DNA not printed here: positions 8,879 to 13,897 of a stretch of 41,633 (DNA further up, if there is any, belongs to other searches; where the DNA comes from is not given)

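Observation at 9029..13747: Giant sacsin/MORC-type GHKL ATPase fused to a Res-III SF2 helicase, with about 800 unassigned central residues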

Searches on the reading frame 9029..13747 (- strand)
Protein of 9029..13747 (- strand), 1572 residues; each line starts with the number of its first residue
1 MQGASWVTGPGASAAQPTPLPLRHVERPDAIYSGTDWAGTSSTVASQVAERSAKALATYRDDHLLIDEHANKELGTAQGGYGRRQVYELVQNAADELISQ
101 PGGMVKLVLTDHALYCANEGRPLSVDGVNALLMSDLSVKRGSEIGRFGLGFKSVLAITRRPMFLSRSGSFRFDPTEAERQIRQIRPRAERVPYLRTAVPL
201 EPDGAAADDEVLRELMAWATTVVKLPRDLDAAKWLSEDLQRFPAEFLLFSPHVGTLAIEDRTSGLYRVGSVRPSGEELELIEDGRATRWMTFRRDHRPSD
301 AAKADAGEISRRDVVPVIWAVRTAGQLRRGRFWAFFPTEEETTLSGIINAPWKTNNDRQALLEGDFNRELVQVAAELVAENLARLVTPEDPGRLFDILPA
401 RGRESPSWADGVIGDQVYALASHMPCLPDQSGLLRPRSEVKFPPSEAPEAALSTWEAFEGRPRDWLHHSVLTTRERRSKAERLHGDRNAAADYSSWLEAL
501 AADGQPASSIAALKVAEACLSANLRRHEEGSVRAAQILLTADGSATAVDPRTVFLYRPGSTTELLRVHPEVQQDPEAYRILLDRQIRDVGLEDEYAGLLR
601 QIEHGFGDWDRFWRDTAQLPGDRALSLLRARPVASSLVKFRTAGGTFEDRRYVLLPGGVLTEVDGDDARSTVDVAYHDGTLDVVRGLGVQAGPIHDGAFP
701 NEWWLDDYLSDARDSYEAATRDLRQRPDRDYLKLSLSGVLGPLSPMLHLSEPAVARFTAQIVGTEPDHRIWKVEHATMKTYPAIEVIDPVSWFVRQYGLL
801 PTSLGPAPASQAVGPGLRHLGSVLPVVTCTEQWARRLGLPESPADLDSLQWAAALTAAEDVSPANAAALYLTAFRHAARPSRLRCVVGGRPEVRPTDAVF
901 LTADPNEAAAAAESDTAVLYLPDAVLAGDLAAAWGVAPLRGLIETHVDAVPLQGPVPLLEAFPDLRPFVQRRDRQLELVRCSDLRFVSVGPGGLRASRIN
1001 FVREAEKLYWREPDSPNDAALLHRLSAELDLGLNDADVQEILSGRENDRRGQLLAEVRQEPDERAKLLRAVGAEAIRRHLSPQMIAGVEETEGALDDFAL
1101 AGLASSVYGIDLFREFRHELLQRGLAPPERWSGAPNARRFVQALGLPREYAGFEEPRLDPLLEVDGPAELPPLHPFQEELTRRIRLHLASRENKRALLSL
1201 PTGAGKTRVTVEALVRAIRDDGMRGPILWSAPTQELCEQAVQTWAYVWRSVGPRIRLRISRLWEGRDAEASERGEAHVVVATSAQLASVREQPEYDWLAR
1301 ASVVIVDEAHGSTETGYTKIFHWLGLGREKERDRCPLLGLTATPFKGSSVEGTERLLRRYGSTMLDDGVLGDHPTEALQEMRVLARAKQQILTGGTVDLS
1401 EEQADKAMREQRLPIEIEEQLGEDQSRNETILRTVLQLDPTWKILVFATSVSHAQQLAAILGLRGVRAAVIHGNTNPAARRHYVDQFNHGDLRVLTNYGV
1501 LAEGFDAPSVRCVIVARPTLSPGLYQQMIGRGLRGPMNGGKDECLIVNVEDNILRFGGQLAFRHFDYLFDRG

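Call 5: search_protein_families(library=pfam, proteins=[window:9029-13747:-], max_evalue=0.01)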
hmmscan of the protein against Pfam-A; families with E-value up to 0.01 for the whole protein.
window:9029-13747:- (1572 aa): 4 families
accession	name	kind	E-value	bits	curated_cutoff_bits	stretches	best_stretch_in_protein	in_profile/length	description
PF04851.21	ResIII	-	4.8e-18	66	22.5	1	1173-1345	4-163/164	Type III restriction enzyme, res subunit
PF00271.37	Helicase_C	-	4.6e-17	62.7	23.5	1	1432-1534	6-108/110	Helicase conserved C-terminal domain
PF00270.35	DEAD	-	1.2e-15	58.1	26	1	1192-1345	13-161/167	DEAD/DEAH box helicase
PF25794.1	SACS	-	0.00014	22.2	32.8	1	141-177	96-132/247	Sacsin domain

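Call 6: search_protein_families(library=padloc, proteins=[window:9029-13747:-], max_evalue=0.001)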
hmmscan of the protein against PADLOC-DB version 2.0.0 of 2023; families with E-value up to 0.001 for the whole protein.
window:9029-13747:- (1572 aa): 27 families (the best 25 are shown)
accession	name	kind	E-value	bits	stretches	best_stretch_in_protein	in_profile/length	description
PDLC03964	TmtA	-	1.4e-45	153.9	1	41-449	6-421/1538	-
PDLC03968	TmtA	-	1.2e-26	90.8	1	86-551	79-533/1486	-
PDLC03965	TmtA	-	1.1e-25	87.8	1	83-449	32-412/1370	-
PDLC03966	TmtA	-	1.1e-24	84.4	1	84-452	45-441/1655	-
PDLC02707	PbeA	-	4.3e-21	73.2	2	1191-1364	266-433/672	PbeA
PDLC03969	TmtA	-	2.7e-20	69.6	1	139-389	100-347/1563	-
PDLC03972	TmtA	-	1.9e-19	67.3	1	84-402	43-361/1302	-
PDLC03970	TmtA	-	8e-15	51.9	1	84-155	64-132/1552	-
PDLC02704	PbeA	-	7.5e-14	49.1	2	1191-1364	268-438/682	PbeA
PDLC03659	mREase_IV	-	6e-11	38.9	1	1174-1534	220-552/945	Type IV methyl-directed restriction enzyme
PDLC02870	DpdF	-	1.1e-10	38.7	1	1444-1534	229-319/534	DpdF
PDLC03658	mREase_IV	-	9.6e-08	28.2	1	1444-1538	454-548/953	Type IV methyl-directed restriction enzyme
PDLC02864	DpdF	-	1.4e-07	28.7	1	1426-1534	219-327/610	DpdF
PDLC01439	typeIV_DinG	-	5.3e-07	26.7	0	1431-1516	397-480/575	CAS-IV-A; associated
PDLC02862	DpdF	-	2.6e-06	23.6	1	1443-1539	359-457/811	DpdF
PDLC02706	PbeA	-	3e-06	24.1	0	1478-1534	602-658/722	PbeA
PDLC02855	DpdF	-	6.6e-06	22.6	0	1429-1534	364-468/825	DpdF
PDLC03928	PsyrT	-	5.3e-05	19.7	1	1445-1534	245-334/689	-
PDLC00186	HamB1|HamB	-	5.7e-05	19.3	1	1192-1310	160-273/864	DEAD-box helicase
PDLC03047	REase_I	-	0.00025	16.9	0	1469-1534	637-702/1107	Type I restriction enzyme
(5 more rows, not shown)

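Call 7: search_protein_families(library=ncbifam, proteins=[window:9029-13747:-], max_evalue=0.001)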
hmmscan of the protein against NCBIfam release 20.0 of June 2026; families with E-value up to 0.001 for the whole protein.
window:9029-13747:- (1572 aa): 27 families (the best 25 are shown)
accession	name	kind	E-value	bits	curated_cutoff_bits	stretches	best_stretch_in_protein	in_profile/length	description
NF053632.1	heli_RadD_YejH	equivalog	4.7e-34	117.6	720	1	1173-1550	3-355/573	DNA repair helicase RadD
NF047352.1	P_loop_sacsin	domain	3.5e-17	62.6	50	1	84-162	2-78/80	sacsin N-terminal ATP-binding-like domain-containing protein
TIGR04095.1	dnd_restrict_1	equivalog_domain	4.5e-10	39.1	600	1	1191-1365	22-189/451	DNA phosphorothioation system restriction enzyme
NF010337.0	PRK13766.1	equivalog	1.1e-09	37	610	1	1425-1519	350-452/781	Hef nuclease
NF008394.0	PRK11192.1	equivalog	1.9e-09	36.9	507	1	1414-1536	220-342/441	ATP-dependent RNA helicase SrmB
NF008744.0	PRK11776.1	equivalog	2e-09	36.6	524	1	1423-1539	223-340/460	ATP-dependent RNA helicase DbpA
NF007882.0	PRK10590.1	equivalog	4.1e-09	35.9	743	1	1424-1539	228-343/456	ATP-dependent RNA helicase RhlE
NF053711.1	RNA_heli_RhlE1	exception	2e-07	30.2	750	1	1424-1537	227-340/434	RNA helicase RhlE1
NF008168.0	PRK10917.2-2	equivalog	2.9e-07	29.2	718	1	1177-1310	370-497/795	ATP-dependent DNA helicase RecG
NF053631.1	RNA_helic_CshA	equivalog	3e-07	29.7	646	1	1431-1550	227-345/434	degradosome RNA helicase CshA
NF041063.1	DpdF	equivalog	2.3e-06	26.5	550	1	1423-1516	361-453/813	protein DpdF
NF008164.0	PRK10917.1-2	equivalog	2.3e-06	26.2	785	0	1177-1310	281-408/704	ATP-dependent DNA helicase RecG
NF008166.0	PRK10917.1-4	equivalog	3.4e-06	25.4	864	0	1176-1310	280-408/705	ATP-dependent DNA helicase RecG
NF046051.1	restrict_EcoAI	equivalog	3.8e-06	25.6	550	1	1190-1542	174-521/768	EcoAI/FtnUII family type I restriction enzme subunit R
NF008163.0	PRK10917.1-1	equivalog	9.8e-06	24.1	796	0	1182-1310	278-400/692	ATP-dependent DNA helicase RecG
TIGR00643.1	recG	equivalog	1.1e-05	24.4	659.4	1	1177-1310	240-367/629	ATP-dependent DNA helicase RecG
NF008165.0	PRK10917.1-3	equivalog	2.1e-05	23.2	711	0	1177-1310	269-396/692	ATP-dependent DNA helicase RecG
NF008521.0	PRK11448.1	equivalog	6.2e-05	21.2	729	0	1173-1246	414-485/1123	type I restriction-modification system endonuclease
NF002654.0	PRK02362.1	equivalog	0.00031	19.2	887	0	1192-1310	38-147/739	ATP-dependent DNA helicase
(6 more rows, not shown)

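Call 8: find_homologous_proteins(query=window:9032-13747:-, max_evalue=0.00001)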
Query window:9032-13747:- (1572 aa): 2210 proteins with E <= 0.00001 among 8000 candidates; the best 120 are listed.
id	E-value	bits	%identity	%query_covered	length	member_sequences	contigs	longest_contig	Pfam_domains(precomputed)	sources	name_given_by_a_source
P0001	0.0e+0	3562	100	100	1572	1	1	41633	PF00270.36,PF00271.38,PF04851.22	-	-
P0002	0.0e+0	2713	76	99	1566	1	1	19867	PF00270.36,PF00271.38,PF04851.22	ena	-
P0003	0.0e+0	2261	65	99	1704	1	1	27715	PF00270.36,PF00271.38,PF04851.22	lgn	-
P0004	0.0e+0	1882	57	99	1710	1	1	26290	PF00270.36,PF00271.38,PF04851.22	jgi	jgi:superfamily II DNA or RNA helicase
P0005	0.0e+0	1871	57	99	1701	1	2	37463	PF00270.36,PF00271.38,PF25794.2,PF04851.22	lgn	-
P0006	0.0e+0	1833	56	98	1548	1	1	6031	PF00270.36,PF00271.38,PF04851.22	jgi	jgi:superfamily II DNA or RNA helicase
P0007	0.0e+0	1607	52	97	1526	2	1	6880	PF00270.36,PF00271.38,PF25794.2,PF04851.22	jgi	-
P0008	0.0e+0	1481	48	98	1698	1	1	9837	PF00270.36,PF00271.38,PF04851.22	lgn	-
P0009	0.0e+0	1406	47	98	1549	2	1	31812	PF00270.36,PF00271.38,PF04851.22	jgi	-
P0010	0.0e+0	1381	46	98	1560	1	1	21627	PF00270.36,PF00271.38,PF04851.22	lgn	-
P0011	0.0e+0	1379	46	97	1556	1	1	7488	PF00270.36,PF00271.38,PF04851.22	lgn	-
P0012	0.0e+0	1366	46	98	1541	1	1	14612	PF00270.36,PF00271.38,PF04851.22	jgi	jgi:superfamily II DNA or RNA helicase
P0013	0.0e+0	1360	45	98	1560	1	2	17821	PF00270.36,PF00271.38,PF04851.22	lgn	-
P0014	0.0e+0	1358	45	98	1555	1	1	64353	PF00270.36,PF00271.38,PF04851.22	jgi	jgi:superfamily II DNA or RNA helicase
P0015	0.0e+0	1358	46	98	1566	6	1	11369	PF00270.36,PF18766.8,PF00271.38,PF04851.22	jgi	jgi:superfamily II DNA or RNA helicase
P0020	0.0e+0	1348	45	98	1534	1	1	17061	PF00270.36,PF00271.38,PF25794.2,PF04851.22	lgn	-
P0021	0.0e+0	1341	46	98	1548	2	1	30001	PF00270.36,PF00271.38,PF04851.22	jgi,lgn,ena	-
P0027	0.0e+0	1330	45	98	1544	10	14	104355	PF00270.36,PF00271.38,PF04851.22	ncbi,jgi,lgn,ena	ncbi:MAG: DEAD/DEAH box helicase family protein [Bryobacteraceae bacterium]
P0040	0.0e+0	1307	44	98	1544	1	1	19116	PF00270.36,PF00271.38,PF04851.22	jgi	jgi:superfamily II DNA or RNA helicase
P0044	0.0e+0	1302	44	98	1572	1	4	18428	PF00270.36,PF00271.38,PF04851.22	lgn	-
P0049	0.0e+0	1297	43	98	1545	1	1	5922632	PF00270.36,PF18766.8,PF00271.38,PF04851.22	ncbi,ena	-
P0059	0.0e+0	1287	43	98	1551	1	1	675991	PF00270.36,PF18766.8,PF00271.38,PF04851.22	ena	-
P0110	0.0e+0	1227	42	98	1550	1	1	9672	PF00270.36,PF18766.8,PF00271.38,PF04851.22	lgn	-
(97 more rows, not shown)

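Call 11: find_encoding_contigs(protein=P0049, flank=10000, max_places=2)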
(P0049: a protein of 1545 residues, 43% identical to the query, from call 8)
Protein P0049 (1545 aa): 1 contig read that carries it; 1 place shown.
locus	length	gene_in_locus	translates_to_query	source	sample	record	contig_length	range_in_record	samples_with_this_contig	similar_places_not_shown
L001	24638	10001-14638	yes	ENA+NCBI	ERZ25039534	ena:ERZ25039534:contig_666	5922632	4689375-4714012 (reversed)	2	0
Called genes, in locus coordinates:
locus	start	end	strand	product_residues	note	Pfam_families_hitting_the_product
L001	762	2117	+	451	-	PF01548:DEDD_Tnp_IS110, PF02371:Transposase_20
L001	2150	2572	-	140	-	-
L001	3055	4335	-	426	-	PF00149:Metallophos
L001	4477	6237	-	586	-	PF00156:Pribosyltran (weak)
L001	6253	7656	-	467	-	-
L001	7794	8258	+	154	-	PF03852:Vsr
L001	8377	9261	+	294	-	PF00145:DNA_methylase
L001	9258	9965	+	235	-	-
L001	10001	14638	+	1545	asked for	PF00270:DEAD, PF04851:ResIII, PF18766:SWI2_SNF2 (weak), PF00271:Helicase_C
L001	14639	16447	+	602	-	PF00580:UvrD-helicase, PF01443:Viral_helicase1 (faint), PF13245:AAA_19, PF00580:UvrD-helicase (weak), PF13361:UvrD_C, PF13538:UvrD_C_2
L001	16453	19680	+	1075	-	PF00271:Helicase_C (weak)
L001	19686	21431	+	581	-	PF09369:MZB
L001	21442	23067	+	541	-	PF08378:NERD, PF00270:DEAD (weak), PF13245:AAA_19 (weak), PF09848:SLFN-g3_helicase (weak)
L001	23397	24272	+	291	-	PF13814:Replic_Relax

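Call 12: find_encoding_contigs(protein=P0027, flank=10000, max_places=2)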
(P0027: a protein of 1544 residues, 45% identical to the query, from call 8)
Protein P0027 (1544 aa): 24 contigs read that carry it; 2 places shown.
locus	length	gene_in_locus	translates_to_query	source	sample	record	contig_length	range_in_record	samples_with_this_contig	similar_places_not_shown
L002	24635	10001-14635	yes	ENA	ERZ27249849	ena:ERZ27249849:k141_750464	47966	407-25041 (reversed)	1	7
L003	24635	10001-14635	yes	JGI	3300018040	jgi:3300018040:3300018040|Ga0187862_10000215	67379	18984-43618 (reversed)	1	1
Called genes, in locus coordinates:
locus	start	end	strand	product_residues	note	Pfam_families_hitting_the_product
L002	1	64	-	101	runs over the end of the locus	-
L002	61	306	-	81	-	-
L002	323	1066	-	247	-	-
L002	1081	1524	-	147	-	PF23984:DUF7307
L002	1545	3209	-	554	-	PF04851:ResIII, PF00176:SNF2-rel_dom, PF00270:DEAD (faint), PF00271:Helicase_C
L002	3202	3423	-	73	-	PF12728:HTH_17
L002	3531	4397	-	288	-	-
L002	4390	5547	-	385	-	-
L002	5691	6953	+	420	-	PF01381:HTH_3, PF12844:HTH_19 (weak), PF13560:HTH_31, PF06114:Peptidase_M78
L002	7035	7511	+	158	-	-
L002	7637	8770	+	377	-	PF00145:DNA_methylase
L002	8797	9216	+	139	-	PF03852:Vsr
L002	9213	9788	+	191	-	-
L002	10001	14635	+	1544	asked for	PF00270:DEAD, PF04851:ResIII, PF00271:Helicase_C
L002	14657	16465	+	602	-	PF00580:UvrD-helicase, PF01443:Viral_helicase1 (faint), PF13086:AAA_11 (weak), PF13245:AAA_19, PF00580:UvrD-helicase, PF13361:UvrD_C, PF13538:UvrD_C_2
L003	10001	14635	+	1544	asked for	PF00270:DEAD, PF04851:ResIII, PF00271:Helicase_C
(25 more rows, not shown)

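Call 29: find_encoding_contigs(protein=P0002, flank=10000, max_places=1)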
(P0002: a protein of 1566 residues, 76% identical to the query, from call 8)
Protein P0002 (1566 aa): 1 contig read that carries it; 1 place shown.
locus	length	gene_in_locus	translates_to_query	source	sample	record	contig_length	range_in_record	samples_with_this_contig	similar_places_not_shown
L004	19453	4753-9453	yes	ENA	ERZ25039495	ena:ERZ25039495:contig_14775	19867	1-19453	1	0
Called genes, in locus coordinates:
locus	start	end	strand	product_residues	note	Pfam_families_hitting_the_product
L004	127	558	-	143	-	PF03733:YccF (faint)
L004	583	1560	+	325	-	PF00589:Phage_integrase (weak)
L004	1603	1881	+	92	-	-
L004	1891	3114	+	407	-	PF00145:DNA_methylase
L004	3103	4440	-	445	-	PF18062:RE_AspBHI_N, PF04471:Mrr_cat (weak)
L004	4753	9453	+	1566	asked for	PF00270:DEAD, PF04851:ResIII, PF00271:Helicase_C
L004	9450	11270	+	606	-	PF00580:UvrD-helicase, PF13245:AAA_19, PF13604:AAA_30 (weak), PF01443:Viral_helicase1 (weak), PF13361:UvrD_C, PF13538:UvrD_C_2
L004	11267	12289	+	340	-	-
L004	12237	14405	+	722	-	PF00271:Helicase_C (weak)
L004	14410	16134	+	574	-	PF09369:MZB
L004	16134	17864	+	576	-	PF08378:NERD, PF13245:AAA_19 (weak), PF13538:UvrD_C_2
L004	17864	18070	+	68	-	-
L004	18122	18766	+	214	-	-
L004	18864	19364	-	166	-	PF03852:Vsr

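Call 30: find_encoding_contigs(protein=P0059, flank=10000, max_places=1)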
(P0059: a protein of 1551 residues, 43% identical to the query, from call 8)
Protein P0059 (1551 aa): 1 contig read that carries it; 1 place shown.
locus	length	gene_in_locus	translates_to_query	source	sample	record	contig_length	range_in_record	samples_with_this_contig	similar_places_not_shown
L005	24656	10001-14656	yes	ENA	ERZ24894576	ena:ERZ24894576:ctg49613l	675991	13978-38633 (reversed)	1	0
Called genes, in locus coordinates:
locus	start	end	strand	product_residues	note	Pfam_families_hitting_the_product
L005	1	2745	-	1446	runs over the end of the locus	PF03160:Calx-beta (faint)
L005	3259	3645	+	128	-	PF13340:DUF4096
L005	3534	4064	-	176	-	-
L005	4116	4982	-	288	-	-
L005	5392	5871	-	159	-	-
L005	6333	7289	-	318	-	PF13391:HNH_2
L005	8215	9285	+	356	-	PF00145:DNA_methylase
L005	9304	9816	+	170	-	-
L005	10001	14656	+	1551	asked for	PF00270:DEAD, PF04851:ResIII, PF18766:SWI2_SNF2 (weak), PF00271:Helicase_C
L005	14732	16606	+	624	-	PF00580:UvrD-helicase, PF13245:AAA_19, PF13361:UvrD_C, PF13538:UvrD_C_2 (weak)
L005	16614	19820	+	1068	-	PF00271:Helicase_C (weak)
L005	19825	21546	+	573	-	PF09369:MZB (weak)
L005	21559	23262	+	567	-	PF08378:NERD, PF13245:AAA_19 (weak), PF13538:UvrD_C_2 (weak)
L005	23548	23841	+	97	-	-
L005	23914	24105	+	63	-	-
